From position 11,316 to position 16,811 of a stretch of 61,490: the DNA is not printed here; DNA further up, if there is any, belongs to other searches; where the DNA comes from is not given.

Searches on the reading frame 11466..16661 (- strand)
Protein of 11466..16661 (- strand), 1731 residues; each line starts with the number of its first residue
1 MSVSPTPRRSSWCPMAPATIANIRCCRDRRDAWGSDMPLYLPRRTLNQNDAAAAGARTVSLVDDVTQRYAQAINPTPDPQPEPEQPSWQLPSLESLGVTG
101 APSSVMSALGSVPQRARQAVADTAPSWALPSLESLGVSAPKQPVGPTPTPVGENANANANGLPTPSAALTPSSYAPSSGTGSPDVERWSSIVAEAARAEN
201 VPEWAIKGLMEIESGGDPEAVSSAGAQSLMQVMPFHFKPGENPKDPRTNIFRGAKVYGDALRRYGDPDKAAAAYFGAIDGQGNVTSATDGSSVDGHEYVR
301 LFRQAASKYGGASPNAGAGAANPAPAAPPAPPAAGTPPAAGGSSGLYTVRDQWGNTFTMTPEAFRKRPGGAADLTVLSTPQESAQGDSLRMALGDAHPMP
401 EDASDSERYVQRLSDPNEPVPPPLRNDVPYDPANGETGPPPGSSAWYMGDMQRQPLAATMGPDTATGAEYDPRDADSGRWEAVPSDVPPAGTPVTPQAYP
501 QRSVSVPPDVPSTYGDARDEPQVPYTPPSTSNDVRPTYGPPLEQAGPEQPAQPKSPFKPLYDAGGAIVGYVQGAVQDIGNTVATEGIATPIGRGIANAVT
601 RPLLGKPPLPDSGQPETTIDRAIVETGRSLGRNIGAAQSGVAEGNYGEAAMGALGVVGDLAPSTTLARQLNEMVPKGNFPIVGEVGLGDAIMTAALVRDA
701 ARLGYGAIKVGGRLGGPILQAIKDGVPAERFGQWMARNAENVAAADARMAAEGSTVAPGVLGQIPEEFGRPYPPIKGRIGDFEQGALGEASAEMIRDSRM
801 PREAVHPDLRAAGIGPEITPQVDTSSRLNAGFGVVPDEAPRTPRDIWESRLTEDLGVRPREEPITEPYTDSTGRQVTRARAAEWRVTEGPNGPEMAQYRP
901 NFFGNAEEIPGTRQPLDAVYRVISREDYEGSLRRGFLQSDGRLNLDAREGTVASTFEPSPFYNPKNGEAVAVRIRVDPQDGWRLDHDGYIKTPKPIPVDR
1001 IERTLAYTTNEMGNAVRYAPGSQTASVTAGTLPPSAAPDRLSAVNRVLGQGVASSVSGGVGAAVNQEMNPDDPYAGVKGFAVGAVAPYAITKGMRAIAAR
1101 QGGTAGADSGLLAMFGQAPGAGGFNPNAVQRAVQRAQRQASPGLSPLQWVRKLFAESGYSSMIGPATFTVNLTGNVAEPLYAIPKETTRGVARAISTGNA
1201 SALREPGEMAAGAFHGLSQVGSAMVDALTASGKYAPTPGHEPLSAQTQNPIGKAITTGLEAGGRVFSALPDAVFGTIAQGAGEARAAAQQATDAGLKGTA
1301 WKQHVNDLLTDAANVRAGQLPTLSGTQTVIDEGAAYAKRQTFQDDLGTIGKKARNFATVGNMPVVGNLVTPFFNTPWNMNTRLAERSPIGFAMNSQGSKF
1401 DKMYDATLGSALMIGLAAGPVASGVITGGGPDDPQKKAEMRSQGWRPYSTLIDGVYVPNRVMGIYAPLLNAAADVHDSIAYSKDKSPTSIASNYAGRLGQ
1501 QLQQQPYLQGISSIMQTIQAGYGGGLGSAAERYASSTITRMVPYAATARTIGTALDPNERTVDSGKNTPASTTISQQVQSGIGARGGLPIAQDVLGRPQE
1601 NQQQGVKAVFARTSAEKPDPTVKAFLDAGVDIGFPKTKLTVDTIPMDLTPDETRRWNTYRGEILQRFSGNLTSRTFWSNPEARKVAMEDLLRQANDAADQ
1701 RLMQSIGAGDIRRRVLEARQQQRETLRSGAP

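Call 10: search_protein_families(library=phrogs, proteins=[window:11466-16661:-], max_evalue=0.001)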
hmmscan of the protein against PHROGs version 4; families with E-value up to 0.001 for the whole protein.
window:11466-16661:- (1731 aa): 8 families
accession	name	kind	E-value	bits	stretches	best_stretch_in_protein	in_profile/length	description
phrog_6651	-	head and packaging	2.5e-20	73.1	1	1411-1565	1027-1176/1375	internal virion protein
phrog_342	-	head and packaging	1.8e-12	47.1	1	190-313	17-150/1235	internal virion protein with endolysin domain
phrog_669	-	lysis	1.6e-11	43.3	1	180-320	911-1068/1946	endolysin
phrog_13449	-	other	1.7e-11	45.1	1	188-309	7-122/269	transglycosylase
phrog_2013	-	tail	9.6e-11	42.1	1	150-299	432-582/657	lytic tail protein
phrog_28504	-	tail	6e-07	29.6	1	187-276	232-325/597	lytic tail fiber protein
phrog_14342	-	tail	0.00038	21.2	1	190-287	143-240/272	lytic tail fiber protein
phrog_10475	-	lysis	0.00043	20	1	190-324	274-407/700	endolysin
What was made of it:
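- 11466..16661 (-): 1731-aa internal virion (ejection) protein with a lytic transglycosylase domain. phrog_6651 at 2.5e-20 and phrog_342 at 1.8e-12 (call 10).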
